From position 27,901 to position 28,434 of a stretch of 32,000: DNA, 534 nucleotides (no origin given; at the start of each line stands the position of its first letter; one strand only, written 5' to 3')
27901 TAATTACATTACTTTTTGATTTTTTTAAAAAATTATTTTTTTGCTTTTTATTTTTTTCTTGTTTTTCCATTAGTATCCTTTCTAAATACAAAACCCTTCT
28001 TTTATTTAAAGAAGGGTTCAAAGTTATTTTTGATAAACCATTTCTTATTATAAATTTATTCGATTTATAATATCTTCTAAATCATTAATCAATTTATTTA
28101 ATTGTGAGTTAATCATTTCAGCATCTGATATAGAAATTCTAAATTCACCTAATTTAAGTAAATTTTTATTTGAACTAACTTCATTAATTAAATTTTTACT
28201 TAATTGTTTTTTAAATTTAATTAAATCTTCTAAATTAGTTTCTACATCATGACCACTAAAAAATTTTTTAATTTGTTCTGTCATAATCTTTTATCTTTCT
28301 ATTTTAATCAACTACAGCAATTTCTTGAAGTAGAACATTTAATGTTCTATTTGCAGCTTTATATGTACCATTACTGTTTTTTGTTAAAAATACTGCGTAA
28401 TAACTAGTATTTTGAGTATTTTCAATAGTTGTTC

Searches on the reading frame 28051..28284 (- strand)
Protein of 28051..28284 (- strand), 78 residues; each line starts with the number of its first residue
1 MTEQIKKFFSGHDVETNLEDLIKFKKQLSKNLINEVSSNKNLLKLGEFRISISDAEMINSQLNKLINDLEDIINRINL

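Call 44: search_protein_families(library=pfam, max_evalue=0.1, proteins=[window:28051-28284:-])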
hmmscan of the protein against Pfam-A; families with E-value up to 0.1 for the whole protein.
seq(78 aa): 3 families
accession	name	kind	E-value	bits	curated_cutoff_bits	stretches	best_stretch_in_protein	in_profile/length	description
PF10473.14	CENP-F_leu_zip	-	0.0065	17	34.5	1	13-71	56-115/140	Leucine-rich repeats of kinetochore protein Cenp-F/LEK1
PF11315.13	Med30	-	0.04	14.8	28.1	1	13-77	77-142/147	Mediator complex subunit 30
PF19964.5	EAD11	-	0.063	13.7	26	1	3-76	4-79/80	Effector-associated domain 11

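Call 75: search_protein_families(library=phrogs, max_evalue=0.01, proteins=[window:28051-28284:-])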
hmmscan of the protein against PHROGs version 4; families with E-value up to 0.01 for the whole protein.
seq(78 aa): 1 family
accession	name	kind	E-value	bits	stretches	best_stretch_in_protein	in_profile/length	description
phrog_31341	-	unknown function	0.0048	17.8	1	7-73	118-188/210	-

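Call 76: search_protein_families(library=padloc, max_evalue=0.01, proteins=[window:28051-28284:-])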
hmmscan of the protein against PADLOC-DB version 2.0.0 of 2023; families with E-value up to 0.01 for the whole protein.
seq(78 aa): 0 families
